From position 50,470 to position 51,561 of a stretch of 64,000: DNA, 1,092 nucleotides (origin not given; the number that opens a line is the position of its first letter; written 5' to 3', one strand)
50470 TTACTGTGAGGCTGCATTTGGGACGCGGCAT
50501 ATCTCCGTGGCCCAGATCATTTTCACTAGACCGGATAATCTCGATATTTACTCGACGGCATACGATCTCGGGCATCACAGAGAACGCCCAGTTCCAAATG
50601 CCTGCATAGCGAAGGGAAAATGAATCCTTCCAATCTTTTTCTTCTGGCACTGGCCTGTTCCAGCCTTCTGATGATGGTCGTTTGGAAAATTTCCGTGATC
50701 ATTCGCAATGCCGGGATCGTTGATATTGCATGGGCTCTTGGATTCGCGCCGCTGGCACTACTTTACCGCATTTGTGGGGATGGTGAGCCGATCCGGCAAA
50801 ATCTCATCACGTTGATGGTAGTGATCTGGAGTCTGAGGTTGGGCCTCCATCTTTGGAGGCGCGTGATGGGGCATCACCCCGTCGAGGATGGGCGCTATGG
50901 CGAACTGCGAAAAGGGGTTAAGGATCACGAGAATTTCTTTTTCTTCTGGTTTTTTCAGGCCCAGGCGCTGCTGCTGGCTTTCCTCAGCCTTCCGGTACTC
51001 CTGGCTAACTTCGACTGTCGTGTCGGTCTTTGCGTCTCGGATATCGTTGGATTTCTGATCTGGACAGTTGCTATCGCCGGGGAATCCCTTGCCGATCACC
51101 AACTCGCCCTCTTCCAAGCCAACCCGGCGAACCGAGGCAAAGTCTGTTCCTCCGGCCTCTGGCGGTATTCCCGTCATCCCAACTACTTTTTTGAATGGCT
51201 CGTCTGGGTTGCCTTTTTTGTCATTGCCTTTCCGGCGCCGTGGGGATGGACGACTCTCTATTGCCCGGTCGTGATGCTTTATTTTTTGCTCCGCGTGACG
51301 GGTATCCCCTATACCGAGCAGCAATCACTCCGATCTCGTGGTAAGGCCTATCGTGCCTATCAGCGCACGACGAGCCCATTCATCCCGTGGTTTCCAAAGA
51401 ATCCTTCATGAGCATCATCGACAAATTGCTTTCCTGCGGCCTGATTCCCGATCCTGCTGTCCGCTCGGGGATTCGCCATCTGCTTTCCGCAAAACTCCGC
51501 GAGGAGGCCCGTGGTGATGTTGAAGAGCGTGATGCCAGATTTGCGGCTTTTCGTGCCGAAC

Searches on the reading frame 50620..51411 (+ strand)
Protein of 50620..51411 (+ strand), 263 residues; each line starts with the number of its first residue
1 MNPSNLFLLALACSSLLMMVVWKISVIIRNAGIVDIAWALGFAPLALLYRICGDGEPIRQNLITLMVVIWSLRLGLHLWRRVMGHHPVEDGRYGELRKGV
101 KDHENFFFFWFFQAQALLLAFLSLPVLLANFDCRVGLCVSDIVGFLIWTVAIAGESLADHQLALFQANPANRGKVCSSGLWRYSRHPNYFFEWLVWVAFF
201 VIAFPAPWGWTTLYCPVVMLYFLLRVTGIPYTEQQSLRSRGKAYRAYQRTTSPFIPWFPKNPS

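Call 47: search_protein_families(library=ncbifam, proteins=[window:50620-51411:+], max_evalue=0.001)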
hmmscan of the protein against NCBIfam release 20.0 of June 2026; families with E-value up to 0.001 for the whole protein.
window:50620-51411:+ (263 aa): 1 family
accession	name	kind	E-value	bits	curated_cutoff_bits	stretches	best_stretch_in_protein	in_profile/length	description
NF040696.1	isopcys_mtase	equivalog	1.1e-05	25.4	160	1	174-257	111-189/190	protein-S-isoprenylcysteine O-methyltransferase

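Call 69: search_protein_families(library=pfam, proteins=[window:50620-51411:+], max_evalue=0.01)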
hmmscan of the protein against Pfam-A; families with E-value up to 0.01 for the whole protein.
window:50620-51411:+ (263 aa): 5 families
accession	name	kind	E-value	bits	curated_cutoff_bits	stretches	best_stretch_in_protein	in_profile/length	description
PF06966.17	DUF1295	-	7.2e-70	235.6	20.4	1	21-251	1-235/235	Protein of unknown function (DUF1295)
PF02544.21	Steroid_dh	-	1.7e-06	28.5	22.6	1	142-204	43-105/150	3-oxo-5-alpha-steroid 4-dehydrogenase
PF04140.19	ICMT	-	6.6e-05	23.7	24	1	164-226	29-86/95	Isoprenylcysteine carboxyl methyltransferase (ICMT) family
PF04191.18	PEMT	-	0.00081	20.2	25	1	147-232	14-98/105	Phospholipid methyltransferase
PF19747.4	DUF6234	-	0.0049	17.7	27.5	0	113-179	54-123/129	Family of unknown function (DUF6234)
